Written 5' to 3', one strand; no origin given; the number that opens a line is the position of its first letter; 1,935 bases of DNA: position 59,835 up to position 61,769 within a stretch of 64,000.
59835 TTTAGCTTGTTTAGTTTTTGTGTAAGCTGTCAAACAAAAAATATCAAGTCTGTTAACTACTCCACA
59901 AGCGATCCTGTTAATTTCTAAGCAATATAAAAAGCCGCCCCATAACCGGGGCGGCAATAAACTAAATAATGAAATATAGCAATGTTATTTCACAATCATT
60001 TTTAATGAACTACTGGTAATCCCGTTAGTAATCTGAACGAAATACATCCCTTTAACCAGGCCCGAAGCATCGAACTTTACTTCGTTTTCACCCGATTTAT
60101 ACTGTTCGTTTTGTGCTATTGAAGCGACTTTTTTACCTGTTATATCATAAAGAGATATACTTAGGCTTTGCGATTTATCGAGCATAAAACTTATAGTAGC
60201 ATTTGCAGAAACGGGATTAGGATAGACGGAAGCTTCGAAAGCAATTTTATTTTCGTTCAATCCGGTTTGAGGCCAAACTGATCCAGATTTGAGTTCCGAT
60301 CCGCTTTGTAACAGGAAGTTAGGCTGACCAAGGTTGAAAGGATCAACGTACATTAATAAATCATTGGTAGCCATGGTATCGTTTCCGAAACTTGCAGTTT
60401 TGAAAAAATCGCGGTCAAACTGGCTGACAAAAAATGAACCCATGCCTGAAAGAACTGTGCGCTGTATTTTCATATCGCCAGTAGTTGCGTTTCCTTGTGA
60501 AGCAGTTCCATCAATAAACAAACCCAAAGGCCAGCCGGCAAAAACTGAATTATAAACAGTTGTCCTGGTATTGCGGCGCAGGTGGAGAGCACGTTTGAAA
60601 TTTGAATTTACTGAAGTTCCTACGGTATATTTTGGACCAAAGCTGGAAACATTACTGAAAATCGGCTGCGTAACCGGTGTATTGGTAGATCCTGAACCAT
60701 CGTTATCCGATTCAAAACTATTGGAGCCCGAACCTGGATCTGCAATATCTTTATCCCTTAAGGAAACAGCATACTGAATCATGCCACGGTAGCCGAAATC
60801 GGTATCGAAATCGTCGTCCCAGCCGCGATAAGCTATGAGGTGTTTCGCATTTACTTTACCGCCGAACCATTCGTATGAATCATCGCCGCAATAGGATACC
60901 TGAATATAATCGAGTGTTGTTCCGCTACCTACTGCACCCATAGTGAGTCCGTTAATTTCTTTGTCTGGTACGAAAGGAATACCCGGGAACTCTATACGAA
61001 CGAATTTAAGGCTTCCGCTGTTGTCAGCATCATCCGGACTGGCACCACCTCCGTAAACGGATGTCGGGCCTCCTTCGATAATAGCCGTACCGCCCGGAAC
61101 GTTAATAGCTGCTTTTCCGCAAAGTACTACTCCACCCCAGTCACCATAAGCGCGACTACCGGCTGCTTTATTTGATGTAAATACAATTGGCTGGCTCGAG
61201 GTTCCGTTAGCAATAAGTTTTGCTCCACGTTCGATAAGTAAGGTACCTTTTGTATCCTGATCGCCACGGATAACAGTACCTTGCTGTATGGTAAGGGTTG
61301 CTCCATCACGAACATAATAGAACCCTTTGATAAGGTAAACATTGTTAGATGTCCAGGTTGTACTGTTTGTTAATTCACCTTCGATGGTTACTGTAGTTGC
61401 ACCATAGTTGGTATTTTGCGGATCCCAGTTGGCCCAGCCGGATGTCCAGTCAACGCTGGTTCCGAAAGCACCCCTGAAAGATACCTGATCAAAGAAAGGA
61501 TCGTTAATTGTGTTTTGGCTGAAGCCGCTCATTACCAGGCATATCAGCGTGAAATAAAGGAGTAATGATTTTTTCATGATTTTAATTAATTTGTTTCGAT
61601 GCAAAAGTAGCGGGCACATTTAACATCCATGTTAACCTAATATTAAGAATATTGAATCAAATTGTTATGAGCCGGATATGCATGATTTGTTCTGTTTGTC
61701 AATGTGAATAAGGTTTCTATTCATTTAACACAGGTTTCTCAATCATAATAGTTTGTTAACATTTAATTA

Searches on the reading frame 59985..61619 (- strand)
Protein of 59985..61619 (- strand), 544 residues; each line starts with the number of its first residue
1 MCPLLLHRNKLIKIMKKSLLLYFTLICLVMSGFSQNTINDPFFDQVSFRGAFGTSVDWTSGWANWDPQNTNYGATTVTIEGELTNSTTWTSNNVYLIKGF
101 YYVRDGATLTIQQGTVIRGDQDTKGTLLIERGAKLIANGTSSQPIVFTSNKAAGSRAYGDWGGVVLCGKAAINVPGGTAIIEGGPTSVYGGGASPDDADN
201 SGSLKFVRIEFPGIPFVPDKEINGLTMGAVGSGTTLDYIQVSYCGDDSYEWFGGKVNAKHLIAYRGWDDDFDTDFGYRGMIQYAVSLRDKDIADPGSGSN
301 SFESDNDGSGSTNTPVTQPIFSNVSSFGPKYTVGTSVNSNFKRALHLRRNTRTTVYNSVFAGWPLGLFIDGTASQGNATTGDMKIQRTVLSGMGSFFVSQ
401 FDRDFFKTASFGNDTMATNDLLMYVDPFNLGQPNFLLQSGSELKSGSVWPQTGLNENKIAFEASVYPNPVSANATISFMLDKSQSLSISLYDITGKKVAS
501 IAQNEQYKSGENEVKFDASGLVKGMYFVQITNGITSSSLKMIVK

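Call 58: search_protein_families(library=pfam, proteins=[window:59985-61619:-], max_evalue=0.00001)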
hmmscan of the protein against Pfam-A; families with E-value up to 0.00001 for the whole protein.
window:59985-61619:- (544 aa): 1 family
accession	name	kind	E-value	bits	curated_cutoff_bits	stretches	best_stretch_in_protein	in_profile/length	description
PF18962.6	Por_Secre_tail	-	6.1e-16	58.9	27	1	465-543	1-75/75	Secretion system C-terminal sorting domain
